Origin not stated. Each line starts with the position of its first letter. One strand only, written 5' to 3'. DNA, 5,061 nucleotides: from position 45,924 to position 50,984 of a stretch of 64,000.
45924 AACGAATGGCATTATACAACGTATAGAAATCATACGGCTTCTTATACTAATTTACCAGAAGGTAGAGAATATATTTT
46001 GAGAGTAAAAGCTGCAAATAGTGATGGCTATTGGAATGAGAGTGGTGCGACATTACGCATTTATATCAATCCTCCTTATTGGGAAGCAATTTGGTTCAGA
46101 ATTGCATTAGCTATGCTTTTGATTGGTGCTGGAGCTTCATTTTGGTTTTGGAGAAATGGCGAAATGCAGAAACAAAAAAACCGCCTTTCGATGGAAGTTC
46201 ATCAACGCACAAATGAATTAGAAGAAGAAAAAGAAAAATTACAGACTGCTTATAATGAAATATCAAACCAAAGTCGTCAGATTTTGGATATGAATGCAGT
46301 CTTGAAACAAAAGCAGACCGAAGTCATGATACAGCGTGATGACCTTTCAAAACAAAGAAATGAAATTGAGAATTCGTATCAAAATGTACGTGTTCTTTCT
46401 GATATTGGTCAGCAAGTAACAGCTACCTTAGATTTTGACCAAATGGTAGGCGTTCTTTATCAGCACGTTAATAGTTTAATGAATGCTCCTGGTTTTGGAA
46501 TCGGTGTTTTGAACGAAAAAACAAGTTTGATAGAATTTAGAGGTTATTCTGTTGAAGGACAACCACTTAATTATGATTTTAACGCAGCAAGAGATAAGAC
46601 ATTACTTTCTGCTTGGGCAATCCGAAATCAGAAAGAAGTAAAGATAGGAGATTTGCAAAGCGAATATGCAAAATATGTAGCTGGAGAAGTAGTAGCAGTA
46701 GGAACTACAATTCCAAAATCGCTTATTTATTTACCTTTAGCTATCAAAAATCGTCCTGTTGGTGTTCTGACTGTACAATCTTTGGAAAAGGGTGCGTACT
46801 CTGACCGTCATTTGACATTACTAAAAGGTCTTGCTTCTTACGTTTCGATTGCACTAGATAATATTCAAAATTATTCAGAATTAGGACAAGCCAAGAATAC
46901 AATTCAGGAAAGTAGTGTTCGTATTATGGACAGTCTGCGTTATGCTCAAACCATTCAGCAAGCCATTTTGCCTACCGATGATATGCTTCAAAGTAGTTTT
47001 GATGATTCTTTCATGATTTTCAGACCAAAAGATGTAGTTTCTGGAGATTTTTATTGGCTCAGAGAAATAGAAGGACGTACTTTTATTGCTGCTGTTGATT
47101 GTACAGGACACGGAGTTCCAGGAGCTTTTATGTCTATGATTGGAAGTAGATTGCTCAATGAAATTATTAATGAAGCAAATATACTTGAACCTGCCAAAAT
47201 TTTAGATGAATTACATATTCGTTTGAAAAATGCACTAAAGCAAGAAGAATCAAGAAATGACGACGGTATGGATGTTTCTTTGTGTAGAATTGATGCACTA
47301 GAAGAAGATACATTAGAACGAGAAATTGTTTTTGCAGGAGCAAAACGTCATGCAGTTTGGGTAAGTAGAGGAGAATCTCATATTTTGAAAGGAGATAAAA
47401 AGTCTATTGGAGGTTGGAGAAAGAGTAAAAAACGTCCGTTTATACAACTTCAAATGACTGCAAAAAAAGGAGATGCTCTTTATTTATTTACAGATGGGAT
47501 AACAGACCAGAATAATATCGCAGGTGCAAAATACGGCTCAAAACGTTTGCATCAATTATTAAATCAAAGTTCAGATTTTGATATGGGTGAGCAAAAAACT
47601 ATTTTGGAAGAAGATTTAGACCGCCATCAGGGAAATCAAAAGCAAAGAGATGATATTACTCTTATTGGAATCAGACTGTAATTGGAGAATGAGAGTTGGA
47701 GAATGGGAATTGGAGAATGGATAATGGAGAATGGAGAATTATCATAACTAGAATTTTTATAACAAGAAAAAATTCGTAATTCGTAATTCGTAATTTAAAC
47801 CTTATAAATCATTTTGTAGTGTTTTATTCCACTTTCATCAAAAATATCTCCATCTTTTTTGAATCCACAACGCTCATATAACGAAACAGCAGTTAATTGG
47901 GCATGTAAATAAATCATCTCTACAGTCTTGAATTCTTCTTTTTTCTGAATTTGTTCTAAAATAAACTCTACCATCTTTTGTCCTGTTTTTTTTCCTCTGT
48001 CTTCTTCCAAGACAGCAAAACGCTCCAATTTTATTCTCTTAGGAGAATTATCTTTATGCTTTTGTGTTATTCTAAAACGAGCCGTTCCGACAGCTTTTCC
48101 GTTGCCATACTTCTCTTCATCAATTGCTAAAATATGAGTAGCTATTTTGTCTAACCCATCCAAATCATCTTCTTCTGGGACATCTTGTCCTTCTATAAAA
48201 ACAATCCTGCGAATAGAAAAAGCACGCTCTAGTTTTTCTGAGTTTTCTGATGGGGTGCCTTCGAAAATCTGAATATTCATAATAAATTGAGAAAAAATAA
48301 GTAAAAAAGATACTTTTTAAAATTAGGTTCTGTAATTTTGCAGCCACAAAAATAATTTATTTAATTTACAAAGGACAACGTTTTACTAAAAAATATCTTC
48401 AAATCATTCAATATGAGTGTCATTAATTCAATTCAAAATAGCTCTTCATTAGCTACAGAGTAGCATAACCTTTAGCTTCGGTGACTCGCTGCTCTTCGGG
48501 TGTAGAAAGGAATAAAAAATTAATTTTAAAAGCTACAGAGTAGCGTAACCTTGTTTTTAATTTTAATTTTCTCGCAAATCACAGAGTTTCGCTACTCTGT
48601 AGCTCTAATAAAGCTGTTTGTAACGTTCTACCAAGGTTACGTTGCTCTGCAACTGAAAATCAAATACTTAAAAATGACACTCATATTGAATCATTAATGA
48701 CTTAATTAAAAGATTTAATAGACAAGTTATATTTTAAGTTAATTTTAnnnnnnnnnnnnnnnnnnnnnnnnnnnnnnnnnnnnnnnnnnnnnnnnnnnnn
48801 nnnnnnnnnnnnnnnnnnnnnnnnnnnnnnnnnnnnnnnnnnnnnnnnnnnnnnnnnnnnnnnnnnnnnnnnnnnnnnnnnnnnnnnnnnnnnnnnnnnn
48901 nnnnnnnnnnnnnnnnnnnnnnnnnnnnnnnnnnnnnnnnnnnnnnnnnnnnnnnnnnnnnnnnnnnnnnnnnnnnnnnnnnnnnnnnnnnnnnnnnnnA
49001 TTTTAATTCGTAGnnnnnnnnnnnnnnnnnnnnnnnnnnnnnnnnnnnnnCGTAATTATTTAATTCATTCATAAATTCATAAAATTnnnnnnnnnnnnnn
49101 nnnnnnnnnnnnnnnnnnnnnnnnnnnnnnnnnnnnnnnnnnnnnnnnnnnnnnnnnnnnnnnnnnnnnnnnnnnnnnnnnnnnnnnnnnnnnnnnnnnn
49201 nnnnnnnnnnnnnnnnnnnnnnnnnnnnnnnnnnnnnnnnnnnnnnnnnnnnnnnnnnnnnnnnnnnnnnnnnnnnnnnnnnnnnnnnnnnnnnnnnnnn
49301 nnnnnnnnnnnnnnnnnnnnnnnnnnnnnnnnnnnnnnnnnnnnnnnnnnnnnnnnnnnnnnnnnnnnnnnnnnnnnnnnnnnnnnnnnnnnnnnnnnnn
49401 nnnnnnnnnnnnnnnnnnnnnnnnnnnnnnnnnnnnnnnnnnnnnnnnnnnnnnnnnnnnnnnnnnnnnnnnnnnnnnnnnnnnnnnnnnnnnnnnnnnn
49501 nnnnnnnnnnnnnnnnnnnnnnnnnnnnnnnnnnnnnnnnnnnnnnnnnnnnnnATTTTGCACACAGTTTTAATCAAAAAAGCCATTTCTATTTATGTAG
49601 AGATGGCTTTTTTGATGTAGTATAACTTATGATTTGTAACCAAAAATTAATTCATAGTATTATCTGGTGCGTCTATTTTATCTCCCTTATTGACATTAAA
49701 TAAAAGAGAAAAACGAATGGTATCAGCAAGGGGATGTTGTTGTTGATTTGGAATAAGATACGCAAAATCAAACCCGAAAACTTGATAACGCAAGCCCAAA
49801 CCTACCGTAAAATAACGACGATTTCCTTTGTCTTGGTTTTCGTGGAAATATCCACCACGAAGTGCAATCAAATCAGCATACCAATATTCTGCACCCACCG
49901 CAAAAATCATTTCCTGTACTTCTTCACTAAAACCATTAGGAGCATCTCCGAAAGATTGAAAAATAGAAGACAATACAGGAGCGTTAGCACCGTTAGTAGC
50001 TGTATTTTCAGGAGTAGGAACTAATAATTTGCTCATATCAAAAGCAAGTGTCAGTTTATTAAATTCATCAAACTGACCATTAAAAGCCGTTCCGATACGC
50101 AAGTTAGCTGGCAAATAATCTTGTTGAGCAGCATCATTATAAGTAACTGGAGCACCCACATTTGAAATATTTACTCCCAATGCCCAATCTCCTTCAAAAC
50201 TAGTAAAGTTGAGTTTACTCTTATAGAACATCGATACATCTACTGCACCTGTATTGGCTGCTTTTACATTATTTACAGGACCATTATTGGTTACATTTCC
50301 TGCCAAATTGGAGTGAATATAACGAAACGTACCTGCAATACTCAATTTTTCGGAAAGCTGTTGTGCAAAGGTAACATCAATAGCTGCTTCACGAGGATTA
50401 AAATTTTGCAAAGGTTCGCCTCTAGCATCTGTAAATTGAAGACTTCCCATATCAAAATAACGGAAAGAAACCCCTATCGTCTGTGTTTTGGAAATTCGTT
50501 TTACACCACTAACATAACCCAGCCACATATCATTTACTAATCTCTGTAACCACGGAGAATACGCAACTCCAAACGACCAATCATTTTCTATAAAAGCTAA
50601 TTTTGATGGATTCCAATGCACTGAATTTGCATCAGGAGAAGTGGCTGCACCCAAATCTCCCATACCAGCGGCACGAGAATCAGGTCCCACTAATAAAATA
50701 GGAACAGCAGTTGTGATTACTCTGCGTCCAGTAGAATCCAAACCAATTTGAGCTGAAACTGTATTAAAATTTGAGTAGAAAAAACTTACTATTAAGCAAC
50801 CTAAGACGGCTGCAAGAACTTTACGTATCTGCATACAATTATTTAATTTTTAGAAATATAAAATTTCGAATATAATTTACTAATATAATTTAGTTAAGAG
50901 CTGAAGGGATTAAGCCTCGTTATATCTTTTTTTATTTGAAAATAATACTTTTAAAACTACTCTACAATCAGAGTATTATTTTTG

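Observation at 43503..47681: Two large sensors whose output is a PP2C/SpoIIE phosphatase rather than a histidine kinase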

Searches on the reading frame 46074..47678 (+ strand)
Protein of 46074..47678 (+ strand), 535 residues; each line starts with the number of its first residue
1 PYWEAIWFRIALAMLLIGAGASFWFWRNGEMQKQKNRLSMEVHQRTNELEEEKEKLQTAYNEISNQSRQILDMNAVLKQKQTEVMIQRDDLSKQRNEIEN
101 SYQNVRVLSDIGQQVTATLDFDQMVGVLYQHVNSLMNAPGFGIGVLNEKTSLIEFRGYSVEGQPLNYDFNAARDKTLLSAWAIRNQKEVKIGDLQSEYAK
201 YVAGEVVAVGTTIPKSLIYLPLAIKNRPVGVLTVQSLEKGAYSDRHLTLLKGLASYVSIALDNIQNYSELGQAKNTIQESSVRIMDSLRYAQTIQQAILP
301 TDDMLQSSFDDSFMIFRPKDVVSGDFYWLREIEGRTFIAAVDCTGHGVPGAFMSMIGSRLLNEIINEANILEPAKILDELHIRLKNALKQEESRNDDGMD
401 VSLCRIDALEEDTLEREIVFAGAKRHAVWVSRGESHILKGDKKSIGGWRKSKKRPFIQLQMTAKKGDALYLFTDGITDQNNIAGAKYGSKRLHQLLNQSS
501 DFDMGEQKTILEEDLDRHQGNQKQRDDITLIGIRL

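Call 73: predict_structure(alignment_id=A3)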
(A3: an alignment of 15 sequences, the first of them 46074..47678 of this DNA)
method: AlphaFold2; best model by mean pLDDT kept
length: 535 residues; sequences in the alignment: 15
mean_pLDDT: 85.3   pTM: 0.53
mean pLDDT of the five models: 85.3, 82.8, 80.6, 79.7, 78.1
residues with pLDDT >= 90: 180; 70-90: 333; 50-70: 21; < 50: 1
segments of 3 or more residues with pLDDT < 50: none
pLDDT, mean of each block of 10 residues (from residue 1): 68 78 75 73 77 82 84 85 86 79 77 80 85 84 87 78 76 82 91 89 75 87 88 90 88 88 84 76 76 82 87 91 89 92 80 89 93 96 90 85 91 87 94 90 81 81 91 94 92 92 94 95 92 93
secondary structure, 60 per line:
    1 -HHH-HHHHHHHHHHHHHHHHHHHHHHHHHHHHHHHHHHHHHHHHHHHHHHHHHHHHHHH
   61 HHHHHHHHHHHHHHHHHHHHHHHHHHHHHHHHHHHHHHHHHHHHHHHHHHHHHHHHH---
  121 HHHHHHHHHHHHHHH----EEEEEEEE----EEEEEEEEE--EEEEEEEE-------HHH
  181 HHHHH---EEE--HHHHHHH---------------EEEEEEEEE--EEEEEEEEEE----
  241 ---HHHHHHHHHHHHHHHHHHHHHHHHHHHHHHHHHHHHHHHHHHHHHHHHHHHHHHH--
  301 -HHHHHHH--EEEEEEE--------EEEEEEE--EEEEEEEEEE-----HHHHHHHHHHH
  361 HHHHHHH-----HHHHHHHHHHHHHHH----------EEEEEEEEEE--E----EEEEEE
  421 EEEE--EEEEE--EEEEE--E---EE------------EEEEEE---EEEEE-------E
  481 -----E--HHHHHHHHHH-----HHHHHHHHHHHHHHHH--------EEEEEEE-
elements in order: H6-117 H121-135 E140-147 E152-160 E163-170 H178-185 E189-191 H194-200 E216-224 E227-236 H244-298 H302-308 E311-317 E326-332 E335-344 H350-367 H373-387 E398-407 E415-424 E427-431 E434-438 E459-464 E468-472 H489-498 H504-519 E528-534
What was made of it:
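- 46143..46424 (+): Cytoplasmic helical stalk (residues 881-974), a presumed dimeric coiled coil. AF2 model helix 6-117 of the fragment (= residues 863-974), mean pLDDT 85 (call 73).
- Closest known: Sensor-domain-controlled PPM phosphatases of partner-switching systems. Same: An N-terminal sensor module is joined to the PPM domain by a long helix (model, call 73).
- AF2 model of residues 858-1392 (mean pLDDT 85.3): helix 863-974, GAF, helix 1101-1155, PP2C (call 73).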

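Call 75: fold_search(model_id=the predicted structure, library=pdb)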
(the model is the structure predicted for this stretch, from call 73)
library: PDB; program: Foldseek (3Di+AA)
matches with E <= 10: 948; with E <= 0.001: 345
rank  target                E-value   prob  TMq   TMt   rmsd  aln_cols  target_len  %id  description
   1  6k4e_B                5.6e-20  1.00  0.42  0.89   2.6       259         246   33  SiaA-PP2C domain of Pseudomonas aeruginosa (released 2019-06-26)
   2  6k4e_A                1.7e-18  1.00  0.42  0.88   2.7       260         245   33  SiaA-PP2C domain of Pseudomonas aeruginosa (released 2019-06-26)
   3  3f7a_B                1.6e-12  1.00  0.39  0.53   5.1       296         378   18  Structure of Orthorhombic crystal form of Pseudomonas aeruginosa RssB (released 2009-11-24)
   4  3f7a_A                2.3e-11  1.00  0.38  0.52   5.4       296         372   17  Structure of Orthorhombic crystal form of Pseudomonas aeruginosa RssB (released 2009-11-24)
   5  3eq2_A                1.7e-10  1.00  0.36  0.50   7.2       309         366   16  Structure of Hexagonal Crystal form of Pseudomonas aeruginosa RssB (released 2009-10-20)
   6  3es2_A                4.0e-10  1.00  0.35  0.77   4.0       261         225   18  Structure of the C-terminal phosphatase domain of P. aeruginonsa RssB (released 2009-10-20)
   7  5mqh                  4.5e-10  1.00  0.29  0.58   6.0       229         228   17  Structure of the Phosphatase Domain of the Cell Fate Determinant SpoIIE from Bacillus subtilis in a crystal form without (released 2017-05-31)
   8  3f79_D                5.9e-10  1.00  0.34  0.72   5.1       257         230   18  Structure of pseudo-centered cell crystal form of the C-terminal phosphatase domain of P. aeruginosa RssB (released 2009-11-24)
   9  3f79_C                1.1e-09  1.00  0.36  0.77   4.0       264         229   17  Structure of pseudo-centered cell crystal form of the C-terminal phosphatase domain of P. aeruginosa RssB (released 2009-11-24)
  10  3f79_B                1.1e-09  1.00  0.35  0.73   4.8       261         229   18  Structure of pseudo-centered cell crystal form of the C-terminal phosphatase domain of P. aeruginosa RssB (released 2009-11-24)
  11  3f79_F                1.3e-09  1.00  0.35  0.74   4.4       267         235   18  Structure of pseudo-centered cell crystal form of the C-terminal phosphatase domain of P. aeruginosa RssB (released 2009-11-24)
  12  3f79_E                1.7e-09  1.00  0.34  0.71   4.9       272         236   17  Structure of pseudo-centered cell crystal form of the C-terminal phosphatase domain of P. aeruginosa RssB (released 2009-11-24)
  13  3zt9                  7.3e-09  1.00  0.30  0.75   4.3       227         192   18  The bacterial stressosome: a modular system that has been adapted to control secondary messenger signaling (released 2012-02-22)
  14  3w40_A                9.1e-09  1.00  0.30  0.71   4.1       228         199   14  Crystal structure of RsbX in complex with magnesium in space group P1 (released 2014-01-22)
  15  2y09                  1.1e-08  1.00  0.31  0.63   4.9       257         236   16  The cyanobacterial PP2C-like phosphatase tPphA requires three metals in the catalytic center for efficient catalysis (released 2011-02-09)
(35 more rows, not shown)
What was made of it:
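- On SiaA / SiaABCD system: Foldseek top hit is 6K4E, TM 0.89, 33% id (call 75).
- The best Foldseek hit is 6K4E (TM 0.89, 33% id), against 14-19% id for RssB, SpoIIE and RsbX (call 75). By fold they are far weaker matches (14-19% id against 33%; call 75).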

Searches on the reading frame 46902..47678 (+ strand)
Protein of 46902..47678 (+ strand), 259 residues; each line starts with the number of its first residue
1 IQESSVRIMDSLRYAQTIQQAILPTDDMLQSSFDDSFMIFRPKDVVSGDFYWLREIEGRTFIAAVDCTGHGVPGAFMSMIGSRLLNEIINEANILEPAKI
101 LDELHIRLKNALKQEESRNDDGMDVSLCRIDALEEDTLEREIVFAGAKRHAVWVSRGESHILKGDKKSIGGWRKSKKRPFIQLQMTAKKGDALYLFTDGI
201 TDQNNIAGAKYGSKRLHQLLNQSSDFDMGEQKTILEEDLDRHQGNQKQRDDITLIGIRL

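Call 10: search_solved_structures(query=window:46902-47678:+, max_evalue=0.001, show_alignments=3)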
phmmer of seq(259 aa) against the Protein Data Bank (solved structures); distinct sequences matched with E-value up to 0.001: 1.
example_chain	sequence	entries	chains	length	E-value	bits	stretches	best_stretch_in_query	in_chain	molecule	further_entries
6k4e_A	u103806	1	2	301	4.3e-36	127.8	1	6-258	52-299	Putative serine phosphatase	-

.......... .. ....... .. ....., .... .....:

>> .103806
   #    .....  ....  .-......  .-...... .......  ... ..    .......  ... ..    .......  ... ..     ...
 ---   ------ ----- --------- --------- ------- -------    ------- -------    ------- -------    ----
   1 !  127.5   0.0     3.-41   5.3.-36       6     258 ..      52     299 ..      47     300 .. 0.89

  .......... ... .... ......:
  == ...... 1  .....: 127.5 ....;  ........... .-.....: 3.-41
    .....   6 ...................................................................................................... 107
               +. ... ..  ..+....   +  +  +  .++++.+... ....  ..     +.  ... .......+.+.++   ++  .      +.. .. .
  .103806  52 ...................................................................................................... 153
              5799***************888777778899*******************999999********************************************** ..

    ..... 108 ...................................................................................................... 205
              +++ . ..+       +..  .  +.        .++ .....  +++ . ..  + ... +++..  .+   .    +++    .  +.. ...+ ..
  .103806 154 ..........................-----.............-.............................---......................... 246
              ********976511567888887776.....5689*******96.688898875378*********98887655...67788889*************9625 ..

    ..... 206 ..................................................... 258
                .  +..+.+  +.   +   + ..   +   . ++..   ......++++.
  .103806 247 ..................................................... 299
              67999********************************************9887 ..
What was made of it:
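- On PPM/PP2C phosphatase, SpoIIE-type (PF07228), catalytically competent: They align to SiaA 6K4E (call 10).
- On SiaA / SiaABCD system: The only PDB sequence hit is 6K4E, E 4e-36 (call 10).
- SiaA affinity: the only PDB sequence hit is 6K4E (E 4e-36, call 10). No solved RsbU, SpoIIE or RsbX structure is found by sequence, only SiaA (call 10).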

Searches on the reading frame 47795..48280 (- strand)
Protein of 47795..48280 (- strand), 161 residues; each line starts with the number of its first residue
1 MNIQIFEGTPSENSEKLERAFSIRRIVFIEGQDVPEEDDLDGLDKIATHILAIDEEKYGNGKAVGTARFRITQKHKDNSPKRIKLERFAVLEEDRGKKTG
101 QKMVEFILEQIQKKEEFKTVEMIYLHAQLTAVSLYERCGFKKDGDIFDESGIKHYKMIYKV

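Call 8: search_protein_families(library=pfam, proteins=[window:47795-48280:-], max_evalue=0.01)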
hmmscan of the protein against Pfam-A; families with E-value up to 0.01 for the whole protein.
window:47795-48280:- (161 aa): 5 families
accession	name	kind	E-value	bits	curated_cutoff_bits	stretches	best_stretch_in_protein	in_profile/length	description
PF13508.13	Acetyltransf_7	-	1.5e-11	44.9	27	1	54-142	9-84/84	Acetyltransferase (GNAT) domain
PF13673.13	Acetyltransf_10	-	1.2e-10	41.9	23.6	1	61-159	40-126/128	Acetyltransferase (GNAT) domain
PF00583.31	Acetyltransf_1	-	4.8e-10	40.2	20.7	1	56-140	41-116/116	Acetyltransferase (GNAT) family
PF13444.12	Acetyltransf_5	-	0.0009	20.3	22.4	1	27-78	5-57/102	Acetyltransferase (GNAT) domain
PF13420.13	Acetyltransf_4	-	0.0036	17.8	24.3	1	60-145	57-139/155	Acetyltransferase (GNAT) domain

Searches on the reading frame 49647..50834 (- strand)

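Call 8: search_protein_families(library=pfam, proteins=[window:49647-50834:-], max_evalue=0.01)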
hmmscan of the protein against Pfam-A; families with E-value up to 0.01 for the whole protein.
window:49647-50834:- (395 aa): 1 family
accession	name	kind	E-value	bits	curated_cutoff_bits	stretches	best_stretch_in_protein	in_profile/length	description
PF19572.5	PorV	-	3.7e-68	230.1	27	1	36-276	5-242/243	Type IX secretion system protein PorV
